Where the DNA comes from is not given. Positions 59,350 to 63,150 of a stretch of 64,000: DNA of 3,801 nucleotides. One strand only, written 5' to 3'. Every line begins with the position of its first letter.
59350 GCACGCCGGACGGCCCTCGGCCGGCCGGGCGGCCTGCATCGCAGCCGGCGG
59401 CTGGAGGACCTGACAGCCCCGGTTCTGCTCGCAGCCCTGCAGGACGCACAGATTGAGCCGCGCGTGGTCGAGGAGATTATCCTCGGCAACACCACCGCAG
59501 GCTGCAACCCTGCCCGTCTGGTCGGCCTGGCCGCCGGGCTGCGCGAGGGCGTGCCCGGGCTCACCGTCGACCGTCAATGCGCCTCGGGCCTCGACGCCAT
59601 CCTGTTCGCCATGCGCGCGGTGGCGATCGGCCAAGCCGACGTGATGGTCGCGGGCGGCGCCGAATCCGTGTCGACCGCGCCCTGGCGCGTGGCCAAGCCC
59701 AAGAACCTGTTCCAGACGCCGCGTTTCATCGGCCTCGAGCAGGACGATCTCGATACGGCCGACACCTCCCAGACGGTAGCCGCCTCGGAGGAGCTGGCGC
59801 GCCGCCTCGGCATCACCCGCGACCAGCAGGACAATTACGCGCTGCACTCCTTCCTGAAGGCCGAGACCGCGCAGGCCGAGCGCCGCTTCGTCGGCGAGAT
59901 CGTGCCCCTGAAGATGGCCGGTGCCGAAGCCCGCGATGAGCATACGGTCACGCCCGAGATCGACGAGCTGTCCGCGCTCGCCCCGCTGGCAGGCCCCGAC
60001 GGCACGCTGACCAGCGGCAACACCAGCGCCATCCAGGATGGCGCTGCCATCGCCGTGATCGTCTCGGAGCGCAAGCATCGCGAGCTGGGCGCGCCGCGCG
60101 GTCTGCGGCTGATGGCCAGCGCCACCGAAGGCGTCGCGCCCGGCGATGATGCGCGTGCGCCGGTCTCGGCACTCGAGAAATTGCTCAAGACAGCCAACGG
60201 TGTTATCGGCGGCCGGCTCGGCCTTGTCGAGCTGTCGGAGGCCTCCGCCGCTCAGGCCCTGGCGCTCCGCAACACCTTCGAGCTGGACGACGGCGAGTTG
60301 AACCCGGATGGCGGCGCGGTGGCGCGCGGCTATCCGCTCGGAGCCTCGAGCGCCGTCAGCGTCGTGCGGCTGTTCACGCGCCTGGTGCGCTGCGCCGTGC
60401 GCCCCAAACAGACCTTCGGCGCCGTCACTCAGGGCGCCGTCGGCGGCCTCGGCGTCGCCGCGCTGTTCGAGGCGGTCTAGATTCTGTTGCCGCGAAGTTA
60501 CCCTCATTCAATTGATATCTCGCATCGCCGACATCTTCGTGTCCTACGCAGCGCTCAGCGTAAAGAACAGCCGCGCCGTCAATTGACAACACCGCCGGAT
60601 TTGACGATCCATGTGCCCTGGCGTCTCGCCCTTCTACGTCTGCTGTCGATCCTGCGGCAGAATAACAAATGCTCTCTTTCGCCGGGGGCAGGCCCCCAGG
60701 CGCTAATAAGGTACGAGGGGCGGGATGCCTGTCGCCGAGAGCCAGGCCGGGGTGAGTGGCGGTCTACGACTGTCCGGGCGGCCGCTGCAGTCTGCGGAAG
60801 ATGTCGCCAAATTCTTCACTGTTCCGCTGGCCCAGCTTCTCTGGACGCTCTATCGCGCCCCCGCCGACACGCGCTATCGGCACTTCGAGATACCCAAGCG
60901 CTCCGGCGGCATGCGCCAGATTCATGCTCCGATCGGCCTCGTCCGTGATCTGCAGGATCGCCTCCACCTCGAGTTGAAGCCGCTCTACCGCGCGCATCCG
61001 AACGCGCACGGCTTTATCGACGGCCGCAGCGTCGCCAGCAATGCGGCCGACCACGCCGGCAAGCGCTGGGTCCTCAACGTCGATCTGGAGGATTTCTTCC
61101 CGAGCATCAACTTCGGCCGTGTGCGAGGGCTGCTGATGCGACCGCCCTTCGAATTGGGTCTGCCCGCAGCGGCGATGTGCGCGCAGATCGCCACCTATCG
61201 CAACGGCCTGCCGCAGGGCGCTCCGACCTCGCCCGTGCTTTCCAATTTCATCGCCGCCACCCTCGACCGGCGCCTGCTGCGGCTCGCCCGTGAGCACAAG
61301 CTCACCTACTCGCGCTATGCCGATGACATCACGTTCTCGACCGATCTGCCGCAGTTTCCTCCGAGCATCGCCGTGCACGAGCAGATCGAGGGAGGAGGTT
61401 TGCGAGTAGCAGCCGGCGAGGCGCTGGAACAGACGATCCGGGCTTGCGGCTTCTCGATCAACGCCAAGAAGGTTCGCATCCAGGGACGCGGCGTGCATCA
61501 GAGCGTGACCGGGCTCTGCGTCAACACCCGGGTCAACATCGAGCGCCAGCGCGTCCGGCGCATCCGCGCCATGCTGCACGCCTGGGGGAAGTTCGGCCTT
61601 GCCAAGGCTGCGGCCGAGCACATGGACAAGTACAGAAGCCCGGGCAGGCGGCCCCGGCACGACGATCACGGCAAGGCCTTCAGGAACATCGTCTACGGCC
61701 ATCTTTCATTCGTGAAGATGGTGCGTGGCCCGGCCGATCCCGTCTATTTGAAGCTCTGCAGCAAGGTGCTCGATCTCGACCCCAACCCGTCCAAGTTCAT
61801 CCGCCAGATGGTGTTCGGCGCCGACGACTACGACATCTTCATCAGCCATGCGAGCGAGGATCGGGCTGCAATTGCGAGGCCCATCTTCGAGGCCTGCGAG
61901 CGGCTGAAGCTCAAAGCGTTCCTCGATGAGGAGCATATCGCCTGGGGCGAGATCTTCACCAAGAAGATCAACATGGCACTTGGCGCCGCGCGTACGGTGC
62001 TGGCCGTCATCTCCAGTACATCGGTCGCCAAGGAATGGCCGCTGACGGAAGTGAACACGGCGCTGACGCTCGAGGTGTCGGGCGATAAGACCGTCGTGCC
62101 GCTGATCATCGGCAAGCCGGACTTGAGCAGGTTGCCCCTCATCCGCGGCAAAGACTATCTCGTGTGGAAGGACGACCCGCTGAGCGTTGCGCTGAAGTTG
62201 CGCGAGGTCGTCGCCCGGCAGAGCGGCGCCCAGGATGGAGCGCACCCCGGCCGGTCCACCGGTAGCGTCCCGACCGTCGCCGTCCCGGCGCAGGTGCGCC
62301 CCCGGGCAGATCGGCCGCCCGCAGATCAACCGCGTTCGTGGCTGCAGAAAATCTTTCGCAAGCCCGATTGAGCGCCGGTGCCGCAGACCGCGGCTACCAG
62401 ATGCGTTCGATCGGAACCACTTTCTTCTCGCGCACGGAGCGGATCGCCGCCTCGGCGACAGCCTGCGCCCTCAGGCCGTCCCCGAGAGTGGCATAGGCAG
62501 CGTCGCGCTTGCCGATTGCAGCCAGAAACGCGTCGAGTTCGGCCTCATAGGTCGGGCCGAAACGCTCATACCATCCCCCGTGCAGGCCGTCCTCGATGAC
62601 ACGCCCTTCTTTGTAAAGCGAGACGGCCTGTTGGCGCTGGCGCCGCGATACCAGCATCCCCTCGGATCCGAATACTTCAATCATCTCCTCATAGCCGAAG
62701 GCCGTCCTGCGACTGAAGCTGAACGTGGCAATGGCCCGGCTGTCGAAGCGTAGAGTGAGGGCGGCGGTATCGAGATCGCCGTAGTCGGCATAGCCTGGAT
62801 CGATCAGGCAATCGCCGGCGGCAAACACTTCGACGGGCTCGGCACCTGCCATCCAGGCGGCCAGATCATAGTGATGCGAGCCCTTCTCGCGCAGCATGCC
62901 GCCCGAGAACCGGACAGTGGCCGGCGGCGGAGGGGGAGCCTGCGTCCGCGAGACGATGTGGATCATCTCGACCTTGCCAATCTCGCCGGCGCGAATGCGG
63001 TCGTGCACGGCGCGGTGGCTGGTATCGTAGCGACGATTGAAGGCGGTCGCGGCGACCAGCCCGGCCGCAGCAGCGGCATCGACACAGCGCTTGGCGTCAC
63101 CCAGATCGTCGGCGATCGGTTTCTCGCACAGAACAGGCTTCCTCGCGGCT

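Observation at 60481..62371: Retron-type reverse transcriptase fused to a TIR domain, with a candidate upstream msr/msd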

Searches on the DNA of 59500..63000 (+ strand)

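Call 6: search_rna_families(source=window, start=59500, end=63000, threshold=evalue, max_evalue=10, show_alignments=3)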
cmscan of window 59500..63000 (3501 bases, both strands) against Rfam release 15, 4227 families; matches with E-value up to 10: 5.
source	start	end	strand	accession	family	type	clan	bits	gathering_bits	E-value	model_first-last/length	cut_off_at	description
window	62538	62627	+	RF01720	Pseudomon-Rho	Cis-reg;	-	20.4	45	6.9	1-102/102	no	Pseudomon-Rho RNA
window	62635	62697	-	RF01277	snoU54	Gene; snRNA; snoRNA; CD-box;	CL00008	20.2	35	0.92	1-67/67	no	Small nucleolar RNA U54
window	60013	60058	-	RF04114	MIR4374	Gene; miRNA;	-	16.3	105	9.3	1-119/119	no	MIR4374 microRNA precursor family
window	62640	62696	-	RF01129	sR44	Gene; snRNA; snoRNA; CD-box;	-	14.1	45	4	1-55/55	no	Small nucleolar RNA sR44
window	60630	60721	+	RF04317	aceE-II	Cis-reg;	-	12.6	100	4.4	74-175/190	no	aceE-II ncRNA motif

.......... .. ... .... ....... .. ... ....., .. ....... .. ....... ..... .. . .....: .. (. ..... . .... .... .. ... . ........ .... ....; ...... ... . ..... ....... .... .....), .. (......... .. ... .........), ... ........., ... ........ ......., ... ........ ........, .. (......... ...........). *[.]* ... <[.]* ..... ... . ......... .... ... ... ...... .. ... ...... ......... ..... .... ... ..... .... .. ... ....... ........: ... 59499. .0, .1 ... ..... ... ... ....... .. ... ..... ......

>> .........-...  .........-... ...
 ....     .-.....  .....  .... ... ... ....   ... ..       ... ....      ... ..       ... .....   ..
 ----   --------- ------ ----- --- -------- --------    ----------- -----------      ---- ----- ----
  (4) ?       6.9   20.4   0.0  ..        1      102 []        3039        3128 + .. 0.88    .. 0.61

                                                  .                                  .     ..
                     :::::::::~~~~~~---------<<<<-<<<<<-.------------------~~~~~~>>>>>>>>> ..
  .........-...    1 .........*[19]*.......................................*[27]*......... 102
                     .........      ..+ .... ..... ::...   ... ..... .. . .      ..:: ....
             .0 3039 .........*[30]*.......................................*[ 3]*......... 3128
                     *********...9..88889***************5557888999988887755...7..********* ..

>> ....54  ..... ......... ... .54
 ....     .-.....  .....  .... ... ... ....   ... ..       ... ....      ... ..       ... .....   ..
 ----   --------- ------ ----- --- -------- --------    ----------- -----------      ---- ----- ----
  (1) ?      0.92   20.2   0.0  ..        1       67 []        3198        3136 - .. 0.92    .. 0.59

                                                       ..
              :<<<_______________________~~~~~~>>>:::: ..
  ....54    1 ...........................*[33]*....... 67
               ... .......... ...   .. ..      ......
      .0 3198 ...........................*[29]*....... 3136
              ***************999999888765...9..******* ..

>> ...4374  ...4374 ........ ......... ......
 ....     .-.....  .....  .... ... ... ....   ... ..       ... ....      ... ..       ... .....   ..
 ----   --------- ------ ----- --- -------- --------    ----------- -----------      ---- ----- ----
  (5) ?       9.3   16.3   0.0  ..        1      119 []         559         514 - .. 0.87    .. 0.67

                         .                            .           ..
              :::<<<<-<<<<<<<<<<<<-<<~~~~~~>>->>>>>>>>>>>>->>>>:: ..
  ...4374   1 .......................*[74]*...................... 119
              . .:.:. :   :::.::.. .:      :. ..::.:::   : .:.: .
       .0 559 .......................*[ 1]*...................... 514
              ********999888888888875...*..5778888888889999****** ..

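Call 38: build_rna_model(alignment_id=A2, structure=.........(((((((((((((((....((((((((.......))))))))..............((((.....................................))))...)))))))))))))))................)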
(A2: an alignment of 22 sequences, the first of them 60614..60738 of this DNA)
Model R1 built from alignment A2 (22 sequences, 144 columns); structure: as given.
model positions 130; base pairs 27; branch points 1; effective number of sequences 2.26; information 0.59 bits per position. Calibrated on 0.2 Mb of random sequence (short: E-values are rough).
structure used (alignment columns):
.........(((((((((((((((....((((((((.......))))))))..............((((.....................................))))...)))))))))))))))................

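Call 41: search_with_rna_model(model_id=R1, source=window, max_evalue=1, show_alignments=1)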
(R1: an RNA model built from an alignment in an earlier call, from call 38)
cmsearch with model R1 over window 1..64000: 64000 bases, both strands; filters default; matches with E-value up to 1: 3.
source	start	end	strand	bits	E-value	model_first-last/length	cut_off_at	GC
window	60614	60738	+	115.4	8.8e-33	1-130/130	no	0.63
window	60611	60735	-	12.4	0.067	1-130/130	no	0.62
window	54422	54480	+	11.4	0.13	1-130/130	no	0.75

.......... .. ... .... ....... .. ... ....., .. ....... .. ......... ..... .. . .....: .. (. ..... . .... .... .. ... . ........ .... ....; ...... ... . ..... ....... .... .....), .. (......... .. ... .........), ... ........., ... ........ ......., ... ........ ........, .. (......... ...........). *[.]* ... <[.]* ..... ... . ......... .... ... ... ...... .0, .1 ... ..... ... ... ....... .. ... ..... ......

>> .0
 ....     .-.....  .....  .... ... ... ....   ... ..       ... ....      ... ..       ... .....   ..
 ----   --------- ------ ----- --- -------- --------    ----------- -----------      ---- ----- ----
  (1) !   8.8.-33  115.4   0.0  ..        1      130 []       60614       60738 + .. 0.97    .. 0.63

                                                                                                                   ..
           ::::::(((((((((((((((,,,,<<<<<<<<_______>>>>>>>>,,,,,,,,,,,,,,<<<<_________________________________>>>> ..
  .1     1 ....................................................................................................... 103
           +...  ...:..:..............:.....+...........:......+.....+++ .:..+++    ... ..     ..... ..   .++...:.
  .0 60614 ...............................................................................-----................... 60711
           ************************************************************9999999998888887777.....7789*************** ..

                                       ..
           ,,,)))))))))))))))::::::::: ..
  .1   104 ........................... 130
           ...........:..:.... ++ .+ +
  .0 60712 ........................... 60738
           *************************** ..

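Call 42: search_with_rna_model(model_id=R1, sources=[L001, L002, L003, L004, L005, L006, L007, L008, L009, L010, L011, L012, L013, L014, L015, L016, L017, L018, L019, L020, L021, L022, L023, L024, L025, L026, L027, L028, L029, L030, L031, L032, L033, L034, L035, L036, L037, L038, L039, L040, L041, L042, L043, L044, L045, L046, L047, L048, L049, L050, L051, L052, L053, L054, L055, L056, L057, L058, L059, L060, L061, L062, L063, L064, L065, L066, L067, L068, L069, L070, L071, L072, L073, L074, L075, L076, L077, L078, L079, L080], max_evalue=1)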
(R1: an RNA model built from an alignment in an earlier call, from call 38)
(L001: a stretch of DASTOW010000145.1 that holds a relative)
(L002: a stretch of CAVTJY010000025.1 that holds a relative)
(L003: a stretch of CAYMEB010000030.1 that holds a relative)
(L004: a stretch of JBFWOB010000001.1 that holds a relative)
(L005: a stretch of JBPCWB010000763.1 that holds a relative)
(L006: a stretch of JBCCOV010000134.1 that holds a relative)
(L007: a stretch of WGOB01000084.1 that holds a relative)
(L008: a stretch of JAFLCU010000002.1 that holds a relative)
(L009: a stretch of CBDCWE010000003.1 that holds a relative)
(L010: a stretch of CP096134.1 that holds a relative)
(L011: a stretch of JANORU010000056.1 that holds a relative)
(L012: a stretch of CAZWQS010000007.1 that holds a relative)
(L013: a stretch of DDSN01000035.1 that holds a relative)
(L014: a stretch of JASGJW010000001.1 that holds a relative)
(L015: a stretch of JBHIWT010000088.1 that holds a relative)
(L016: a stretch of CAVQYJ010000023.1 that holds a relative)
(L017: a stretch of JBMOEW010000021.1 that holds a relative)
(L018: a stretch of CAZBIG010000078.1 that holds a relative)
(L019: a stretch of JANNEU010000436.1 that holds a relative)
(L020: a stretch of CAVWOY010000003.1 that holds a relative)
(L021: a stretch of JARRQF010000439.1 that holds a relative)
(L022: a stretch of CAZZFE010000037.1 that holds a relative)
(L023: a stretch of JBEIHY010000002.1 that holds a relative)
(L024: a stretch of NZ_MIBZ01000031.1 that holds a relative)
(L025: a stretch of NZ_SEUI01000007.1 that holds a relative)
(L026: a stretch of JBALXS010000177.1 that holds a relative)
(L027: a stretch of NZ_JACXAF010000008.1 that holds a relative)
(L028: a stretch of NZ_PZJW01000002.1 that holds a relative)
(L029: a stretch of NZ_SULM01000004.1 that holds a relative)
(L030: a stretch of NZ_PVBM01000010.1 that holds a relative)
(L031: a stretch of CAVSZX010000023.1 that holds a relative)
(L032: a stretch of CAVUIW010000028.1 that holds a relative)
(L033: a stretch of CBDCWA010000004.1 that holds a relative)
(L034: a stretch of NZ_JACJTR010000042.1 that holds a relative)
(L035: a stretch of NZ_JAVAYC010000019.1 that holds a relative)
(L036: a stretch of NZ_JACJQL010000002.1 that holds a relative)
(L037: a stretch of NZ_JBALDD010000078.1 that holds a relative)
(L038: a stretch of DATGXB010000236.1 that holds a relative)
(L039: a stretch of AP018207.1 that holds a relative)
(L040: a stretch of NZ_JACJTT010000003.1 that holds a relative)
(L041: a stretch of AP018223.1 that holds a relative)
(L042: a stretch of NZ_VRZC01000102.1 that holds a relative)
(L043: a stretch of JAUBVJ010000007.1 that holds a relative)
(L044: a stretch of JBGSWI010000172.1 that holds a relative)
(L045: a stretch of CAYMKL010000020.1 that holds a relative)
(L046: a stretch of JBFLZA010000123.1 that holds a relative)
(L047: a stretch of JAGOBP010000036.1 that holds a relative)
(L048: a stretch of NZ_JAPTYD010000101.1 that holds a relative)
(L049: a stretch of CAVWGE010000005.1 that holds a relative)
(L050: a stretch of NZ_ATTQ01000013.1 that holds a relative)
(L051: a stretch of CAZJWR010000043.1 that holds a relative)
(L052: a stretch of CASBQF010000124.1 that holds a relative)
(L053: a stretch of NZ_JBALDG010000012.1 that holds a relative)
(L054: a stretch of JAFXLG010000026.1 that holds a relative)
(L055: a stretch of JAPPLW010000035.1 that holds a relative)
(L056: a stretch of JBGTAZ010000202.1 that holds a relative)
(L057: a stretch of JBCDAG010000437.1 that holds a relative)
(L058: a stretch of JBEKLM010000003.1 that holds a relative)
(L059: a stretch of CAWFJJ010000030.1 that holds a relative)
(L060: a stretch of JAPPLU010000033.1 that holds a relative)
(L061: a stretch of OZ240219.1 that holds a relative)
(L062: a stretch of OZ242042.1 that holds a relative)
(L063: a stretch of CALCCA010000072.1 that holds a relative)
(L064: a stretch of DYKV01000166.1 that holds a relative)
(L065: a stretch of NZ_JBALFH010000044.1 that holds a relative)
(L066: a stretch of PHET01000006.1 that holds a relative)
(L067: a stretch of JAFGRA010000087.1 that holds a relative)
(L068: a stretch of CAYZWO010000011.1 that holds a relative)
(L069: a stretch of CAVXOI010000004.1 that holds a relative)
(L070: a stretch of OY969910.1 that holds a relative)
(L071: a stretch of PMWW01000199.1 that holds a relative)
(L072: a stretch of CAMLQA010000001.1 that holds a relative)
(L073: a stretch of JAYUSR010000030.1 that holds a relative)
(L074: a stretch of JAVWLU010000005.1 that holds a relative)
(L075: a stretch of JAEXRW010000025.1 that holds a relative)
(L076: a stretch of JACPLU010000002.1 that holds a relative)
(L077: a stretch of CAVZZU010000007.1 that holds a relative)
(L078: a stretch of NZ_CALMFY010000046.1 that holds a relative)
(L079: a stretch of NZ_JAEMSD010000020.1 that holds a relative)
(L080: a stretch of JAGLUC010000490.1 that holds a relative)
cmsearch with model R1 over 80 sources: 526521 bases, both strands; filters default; matches with E-value up to 1: 62.
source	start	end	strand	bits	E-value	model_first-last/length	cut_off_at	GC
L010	2878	3002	+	124.4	1.5e-34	1-130/130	no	0.54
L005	2884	3014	+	123.9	2.1e-34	1-130/130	no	0.57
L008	2878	3002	+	122.6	5.2e-34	1-130/130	no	0.57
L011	1673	1803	+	121.9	8.5e-34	1-130/130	no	0.54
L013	2889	3014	+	121.3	1.2e-33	1-130/130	no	0.55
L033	2846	2975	+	120.4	2.3e-33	1-130/130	no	0.58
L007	2812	2942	+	118.4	9.4e-33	1-130/130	no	0.58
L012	2863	2987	+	118.3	9.9e-33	1-130/130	no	0.55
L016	2826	2954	+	117.9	1.3e-32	1-130/130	no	0.63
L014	2835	2963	+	116.4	3.5e-32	1-130/130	no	0.62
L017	2837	2969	+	116.3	3.9e-32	1-130/130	no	0.6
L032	2853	2984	+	115.7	5.9e-32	1-130/130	no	0.57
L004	2838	2963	+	115.5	6.6e-32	1-130/130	no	0.57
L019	2753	2879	+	114.6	1.3e-31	1-130/130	no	0.59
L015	2821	2951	+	113.9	2.1e-31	1-130/130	no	0.6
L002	2893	3014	+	110.9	1.7e-30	1-130/130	no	0.64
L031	2882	3013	+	110.2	2.7e-30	1-130/130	no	0.58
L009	2826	2957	+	108.9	6.3e-30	1-130/130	no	0.55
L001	1851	1976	+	108.3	9.5e-30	1-130/130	no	0.62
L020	2866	2985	+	108.2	1e-29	1-130/130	no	0.61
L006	2849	2975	+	105.6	6.3e-29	1-130/130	no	0.54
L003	2850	2975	+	103.1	3.6e-28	1-130/130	no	0.65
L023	2793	2921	+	102.6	4.9e-28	1-130/130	no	0.57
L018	2745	2875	+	73.7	2.3e-19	1-130/130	no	0.63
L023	2590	2721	+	73.4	2.9e-19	1-130/130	no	0.58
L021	429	588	+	63.5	2.6e-16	1-130/130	no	0.5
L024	1037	1194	+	34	1.9e-07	1-130/130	no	0.32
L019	2750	2876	-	23.4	0.00029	1-130/130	no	0.57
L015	2818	2948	-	22.9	0.00039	1-130/130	no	0.59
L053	2801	2821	+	22.4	0.00055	27-47/130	no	0.71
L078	2801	2821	+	22.4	0.00055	27-47/130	no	0.71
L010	2875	2999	-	21.2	0.0013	1-130/130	no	0.52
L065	2734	2754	+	20.9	0.0015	27-47/130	no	0.62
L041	2733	2753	+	20.9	0.0015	27-47/130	no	0.62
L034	2730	2750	+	20.9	0.0015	27-47/130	no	0.62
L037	2734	2754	+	20.9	0.0015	27-47/130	no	0.62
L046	2730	2750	+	20.9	0.0015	27-47/130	no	0.62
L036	2737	2757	+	20.9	0.0015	27-47/130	no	0.62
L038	2740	2760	+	20.9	0.0015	27-47/130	no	0.62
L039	2817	2837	+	20.9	0.0015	27-47/130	no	0.62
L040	2801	2821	+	20.9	0.0015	27-47/130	no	0.62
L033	2843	2972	-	19.7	0.0037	1-130/130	no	0.58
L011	1670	1800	-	19.1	0.0055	1-130/130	no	0.53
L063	2657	2675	+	18.8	0.0066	28-46/130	no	0.68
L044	2809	2827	+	18.8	0.0066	28-46/130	no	0.68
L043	2801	2821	+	18.6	0.0079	27-47/130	no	0.67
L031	2879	3010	-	18.4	0.0089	1-130/130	no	0.58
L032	2850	2981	-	17.7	0.015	1-130/130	no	0.56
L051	2822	2842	+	17.6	0.016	27-47/130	no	0.43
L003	2847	2972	-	17.3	0.02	1-130/130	no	0.63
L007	2809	2939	-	17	0.023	1-130/130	no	0.59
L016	2823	2951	-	16.8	0.026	1-130/130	no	0.63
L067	2779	2799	+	16.5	0.032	27-47/130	no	0.52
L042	2732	2752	+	16.1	0.045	27-47/130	no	0.52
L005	2881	3011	-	16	0.045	1-130/130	no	0.58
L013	2886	3011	-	15.8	0.055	1-130/130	no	0.55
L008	2875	2999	-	15.7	0.059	1-130/130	no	0.56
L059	2871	3024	+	15.6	0.061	1-130/130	no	0.58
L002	2890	3011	-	14.9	0.1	1-130/130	no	0.62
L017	2834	2966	-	14.2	0.16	1-130/130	no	0.61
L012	2860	2984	-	13.9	0.2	1-130/130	no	0.56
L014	2832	2960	-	13.3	0.3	1-130/130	no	0.61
